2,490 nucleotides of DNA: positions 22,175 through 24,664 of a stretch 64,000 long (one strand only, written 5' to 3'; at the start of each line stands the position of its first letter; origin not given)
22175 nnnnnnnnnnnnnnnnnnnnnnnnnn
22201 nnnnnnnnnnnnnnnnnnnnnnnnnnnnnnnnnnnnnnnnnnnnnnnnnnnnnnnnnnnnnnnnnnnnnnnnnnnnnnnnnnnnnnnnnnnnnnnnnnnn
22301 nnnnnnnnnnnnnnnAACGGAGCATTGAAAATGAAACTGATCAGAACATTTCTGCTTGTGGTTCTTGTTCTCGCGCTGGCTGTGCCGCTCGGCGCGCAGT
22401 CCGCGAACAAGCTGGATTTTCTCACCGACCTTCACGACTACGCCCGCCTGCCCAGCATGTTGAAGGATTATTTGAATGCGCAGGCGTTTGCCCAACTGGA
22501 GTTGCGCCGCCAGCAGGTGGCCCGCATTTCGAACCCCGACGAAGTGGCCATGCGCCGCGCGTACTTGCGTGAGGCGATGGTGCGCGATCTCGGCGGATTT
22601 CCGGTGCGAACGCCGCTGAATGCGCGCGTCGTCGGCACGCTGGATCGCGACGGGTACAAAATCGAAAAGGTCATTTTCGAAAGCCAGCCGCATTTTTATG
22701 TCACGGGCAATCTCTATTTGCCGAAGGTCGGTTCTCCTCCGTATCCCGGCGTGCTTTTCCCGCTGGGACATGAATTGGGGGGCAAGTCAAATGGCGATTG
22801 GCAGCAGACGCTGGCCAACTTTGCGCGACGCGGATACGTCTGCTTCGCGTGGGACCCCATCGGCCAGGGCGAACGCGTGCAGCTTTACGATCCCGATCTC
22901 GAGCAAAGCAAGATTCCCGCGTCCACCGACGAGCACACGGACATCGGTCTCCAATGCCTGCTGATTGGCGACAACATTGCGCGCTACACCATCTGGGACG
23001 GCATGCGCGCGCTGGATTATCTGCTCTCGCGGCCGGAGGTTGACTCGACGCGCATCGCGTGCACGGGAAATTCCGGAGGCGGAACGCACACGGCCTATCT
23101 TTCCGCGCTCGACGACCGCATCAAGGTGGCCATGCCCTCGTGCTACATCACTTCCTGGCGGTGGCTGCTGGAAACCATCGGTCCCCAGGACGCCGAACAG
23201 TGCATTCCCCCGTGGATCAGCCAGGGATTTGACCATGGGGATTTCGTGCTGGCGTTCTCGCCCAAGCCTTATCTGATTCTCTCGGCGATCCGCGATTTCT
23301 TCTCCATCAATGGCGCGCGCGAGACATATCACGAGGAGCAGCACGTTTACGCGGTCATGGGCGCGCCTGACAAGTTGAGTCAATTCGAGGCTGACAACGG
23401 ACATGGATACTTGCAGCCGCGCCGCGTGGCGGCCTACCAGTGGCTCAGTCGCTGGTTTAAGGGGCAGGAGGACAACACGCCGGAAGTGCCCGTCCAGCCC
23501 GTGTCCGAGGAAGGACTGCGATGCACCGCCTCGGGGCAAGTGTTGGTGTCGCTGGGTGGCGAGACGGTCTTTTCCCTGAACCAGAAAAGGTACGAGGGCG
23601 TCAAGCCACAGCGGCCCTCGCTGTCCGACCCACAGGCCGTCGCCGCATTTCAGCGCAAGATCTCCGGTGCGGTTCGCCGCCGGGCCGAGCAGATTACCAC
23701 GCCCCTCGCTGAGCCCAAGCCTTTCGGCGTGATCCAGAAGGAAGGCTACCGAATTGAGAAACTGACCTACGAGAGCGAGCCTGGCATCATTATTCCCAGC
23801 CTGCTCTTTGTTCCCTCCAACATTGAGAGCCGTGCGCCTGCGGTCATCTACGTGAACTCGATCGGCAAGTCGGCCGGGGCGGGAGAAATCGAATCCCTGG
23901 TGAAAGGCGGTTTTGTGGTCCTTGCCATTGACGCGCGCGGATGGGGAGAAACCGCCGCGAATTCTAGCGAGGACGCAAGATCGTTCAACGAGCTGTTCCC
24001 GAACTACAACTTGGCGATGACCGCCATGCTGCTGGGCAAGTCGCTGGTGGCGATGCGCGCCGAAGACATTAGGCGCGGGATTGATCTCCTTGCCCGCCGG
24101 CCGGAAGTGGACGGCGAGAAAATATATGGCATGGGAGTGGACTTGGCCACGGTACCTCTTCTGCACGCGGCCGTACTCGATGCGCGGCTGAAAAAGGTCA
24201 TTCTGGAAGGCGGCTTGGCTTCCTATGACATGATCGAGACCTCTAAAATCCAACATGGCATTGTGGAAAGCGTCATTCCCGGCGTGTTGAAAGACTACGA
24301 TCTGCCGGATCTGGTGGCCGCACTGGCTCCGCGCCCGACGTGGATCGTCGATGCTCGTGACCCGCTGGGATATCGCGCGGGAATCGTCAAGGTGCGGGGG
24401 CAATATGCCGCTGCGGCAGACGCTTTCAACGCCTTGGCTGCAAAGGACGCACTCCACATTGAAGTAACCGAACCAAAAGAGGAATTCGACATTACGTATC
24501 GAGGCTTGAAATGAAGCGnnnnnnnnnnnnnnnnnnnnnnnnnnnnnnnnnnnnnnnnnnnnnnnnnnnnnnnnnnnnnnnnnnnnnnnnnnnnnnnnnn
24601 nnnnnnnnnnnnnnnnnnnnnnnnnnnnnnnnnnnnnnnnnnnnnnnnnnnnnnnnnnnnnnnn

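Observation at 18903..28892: Five-gene same-strand cluster of uncharacterised exported hydrolases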

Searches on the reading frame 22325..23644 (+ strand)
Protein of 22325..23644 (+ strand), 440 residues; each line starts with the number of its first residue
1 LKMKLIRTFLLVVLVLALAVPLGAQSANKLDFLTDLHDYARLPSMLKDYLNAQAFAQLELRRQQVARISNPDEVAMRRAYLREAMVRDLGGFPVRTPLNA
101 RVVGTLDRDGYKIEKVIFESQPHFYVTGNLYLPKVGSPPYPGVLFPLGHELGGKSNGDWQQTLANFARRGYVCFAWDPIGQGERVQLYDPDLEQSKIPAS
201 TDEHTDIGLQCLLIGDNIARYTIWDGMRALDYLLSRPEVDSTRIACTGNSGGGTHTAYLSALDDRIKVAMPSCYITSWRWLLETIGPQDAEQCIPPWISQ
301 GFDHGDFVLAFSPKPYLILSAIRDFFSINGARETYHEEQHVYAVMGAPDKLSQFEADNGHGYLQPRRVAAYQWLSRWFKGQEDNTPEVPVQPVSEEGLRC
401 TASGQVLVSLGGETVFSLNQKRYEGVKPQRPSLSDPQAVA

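Call 50: search_solved_structures(query=window:22325-23644:+, max_evalue=0.000001, show_alignments=1)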
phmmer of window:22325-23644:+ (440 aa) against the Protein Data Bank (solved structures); distinct sequences matched with E-value up to 0.000001: 1.
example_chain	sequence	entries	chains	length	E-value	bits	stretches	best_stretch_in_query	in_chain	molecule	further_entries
6goc_A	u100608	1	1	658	1.1e-22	83.5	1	108-380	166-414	DUF3826 domain-containing protein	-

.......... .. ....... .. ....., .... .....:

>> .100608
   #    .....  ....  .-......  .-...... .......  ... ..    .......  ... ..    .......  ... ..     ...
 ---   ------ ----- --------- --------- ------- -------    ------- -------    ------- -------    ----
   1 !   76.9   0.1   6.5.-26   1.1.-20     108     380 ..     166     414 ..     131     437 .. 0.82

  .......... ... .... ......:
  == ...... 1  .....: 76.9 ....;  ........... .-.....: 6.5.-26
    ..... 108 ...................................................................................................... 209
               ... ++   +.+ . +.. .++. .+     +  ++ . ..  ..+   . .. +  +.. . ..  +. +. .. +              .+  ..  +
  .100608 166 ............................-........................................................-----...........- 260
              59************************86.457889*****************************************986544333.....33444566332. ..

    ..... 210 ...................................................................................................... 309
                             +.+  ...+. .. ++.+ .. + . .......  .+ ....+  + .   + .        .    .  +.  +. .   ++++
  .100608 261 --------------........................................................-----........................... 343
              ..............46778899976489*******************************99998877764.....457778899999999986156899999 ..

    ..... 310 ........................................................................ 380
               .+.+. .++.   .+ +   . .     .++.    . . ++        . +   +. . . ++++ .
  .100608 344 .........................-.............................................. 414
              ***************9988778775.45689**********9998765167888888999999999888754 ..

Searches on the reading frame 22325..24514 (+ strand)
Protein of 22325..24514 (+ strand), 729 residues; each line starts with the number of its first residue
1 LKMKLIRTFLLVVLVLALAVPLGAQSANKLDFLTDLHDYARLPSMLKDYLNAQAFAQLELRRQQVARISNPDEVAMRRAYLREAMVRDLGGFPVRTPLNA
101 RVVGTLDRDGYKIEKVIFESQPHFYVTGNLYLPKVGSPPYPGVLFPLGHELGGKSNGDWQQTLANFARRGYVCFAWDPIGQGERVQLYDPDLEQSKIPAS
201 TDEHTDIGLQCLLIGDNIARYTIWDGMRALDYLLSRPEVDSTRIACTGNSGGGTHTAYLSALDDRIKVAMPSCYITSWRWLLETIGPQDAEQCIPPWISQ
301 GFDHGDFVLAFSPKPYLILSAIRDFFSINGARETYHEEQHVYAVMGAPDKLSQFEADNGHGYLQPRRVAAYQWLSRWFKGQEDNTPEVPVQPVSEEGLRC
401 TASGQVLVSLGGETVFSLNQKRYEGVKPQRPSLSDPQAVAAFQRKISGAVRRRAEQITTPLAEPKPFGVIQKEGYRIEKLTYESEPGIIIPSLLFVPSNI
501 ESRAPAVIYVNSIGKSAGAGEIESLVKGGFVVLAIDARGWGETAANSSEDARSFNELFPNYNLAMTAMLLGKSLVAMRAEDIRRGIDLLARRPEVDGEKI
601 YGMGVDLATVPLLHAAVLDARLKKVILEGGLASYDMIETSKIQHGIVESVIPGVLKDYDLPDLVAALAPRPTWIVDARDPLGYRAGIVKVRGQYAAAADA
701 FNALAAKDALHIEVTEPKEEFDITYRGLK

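Call 4: search_protein_families(library=pfam, proteins=[window:22325-24514:+], max_evalue=0.01)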
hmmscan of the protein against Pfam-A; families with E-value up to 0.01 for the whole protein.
window:22325-24514:+ (729 aa): 7 families
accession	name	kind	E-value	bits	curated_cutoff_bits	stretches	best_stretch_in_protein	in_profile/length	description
PF12715.13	Abhydrolase_7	-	2e-17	64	21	2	467-674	77-310/388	Abhydrolase family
PF05448.18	AXE1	-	2.3e-13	50.1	21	1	112-272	55-206/321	Acetyl xylan esterase (AXE1)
PF00326.27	Peptidase_S9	-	1e-06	28.8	22.6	1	221-281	43-104/213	Prolyl oligopeptidase family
PF01738.24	DLH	-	9.8e-05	22.5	21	1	136-270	11-125/217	Dienelactone hydrolase family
PF22244.2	GCE_fung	-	0.00036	20.9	27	0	224-272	85-135/231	Glucuronyl esterase, fungi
PF12146.15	Hydrolase_4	-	0.00052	19.8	27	0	523-559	25-60/239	Serine aminopeptidase, S33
PF02129.25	Peptidase_S15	-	0.0058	16.8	23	0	225-279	79-133/262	X-Pro dipeptidyl-peptidase (S15 family)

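Call 5: search_protein_families(library=ncbifam, proteins=[window:22325-24514:+], max_evalue=0.01)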
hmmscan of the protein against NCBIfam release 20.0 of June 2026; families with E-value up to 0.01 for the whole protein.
window:22325-24514:+ (729 aa): 1 family
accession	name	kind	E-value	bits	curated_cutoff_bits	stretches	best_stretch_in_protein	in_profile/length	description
NF047920.1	lactonase_UilS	equivalog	6.4e-07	29.4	400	0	572-644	72-144/285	UilS family quorum-quenching N-acyl-homoserine lactonase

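Call 10: search_solved_structures(query=window:22325-24514:+, max_evalue=1)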
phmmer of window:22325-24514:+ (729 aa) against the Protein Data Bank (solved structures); distinct sequences matched with E-value up to 1: 40.
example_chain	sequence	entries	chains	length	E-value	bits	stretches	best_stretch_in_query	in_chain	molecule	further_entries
6goc_A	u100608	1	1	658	7.1e-22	80.6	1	108-380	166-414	DUF3826 domain-containing protein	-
3nuz_A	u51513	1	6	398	3.3e-08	35.4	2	469-515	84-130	Putative acetyl xylan esterase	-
6agq_A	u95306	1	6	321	6.6e-06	27.8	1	126-272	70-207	acetyl xylan esterase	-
1vlq_A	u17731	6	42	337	1.4e-05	26.8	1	123-270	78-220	acetyl xylan esterase | Cephalosporin-C deacetylase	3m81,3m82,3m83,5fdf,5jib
5gma_A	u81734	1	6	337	1.4e-05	26.7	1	123-270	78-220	Cephalosporin-C deacetylase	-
1l7a_A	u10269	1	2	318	4.6e-05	25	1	108-272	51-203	Cephalosporin C deacetylase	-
1ods_A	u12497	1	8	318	5.3e-05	24.8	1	108-272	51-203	CEPHALOSPORIN C DEACETYLASE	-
6fkx_C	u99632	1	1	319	5.7e-05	24.7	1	130-272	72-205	Acetyl xylan esterase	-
6fkx_B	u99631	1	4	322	5.8e-05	24.7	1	130-272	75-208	Acetyl xylan esterase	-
6fkx_A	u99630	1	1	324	5.9e-05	24.7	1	130-272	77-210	Acetyl xylan esterase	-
9pjb_A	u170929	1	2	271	7.3e-05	24.4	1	223-289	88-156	MHETase MHT043-5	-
1odt_C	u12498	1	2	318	0.00013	23.5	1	108-272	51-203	CEPHALOSPORIN C DEACETYLASE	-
3g8y_A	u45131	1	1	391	0.00082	20.9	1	524-677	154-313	SusD/RagB-associated esterase-like protein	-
8b4u_A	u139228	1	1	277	0.00093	20.7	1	223-277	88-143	Alpha/beta hydrolase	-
2xlb_A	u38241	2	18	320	0.0014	20.1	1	110-272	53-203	ACETYL XYLAN ESTERASE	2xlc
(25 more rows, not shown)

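Call 14: find_encoding_contigs(protein=window:22325-24514:+, flank=10000, max_places=6)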
Protein window:22325-24514:+ (729 aa): no gene with exactly this product is on record in the collection.
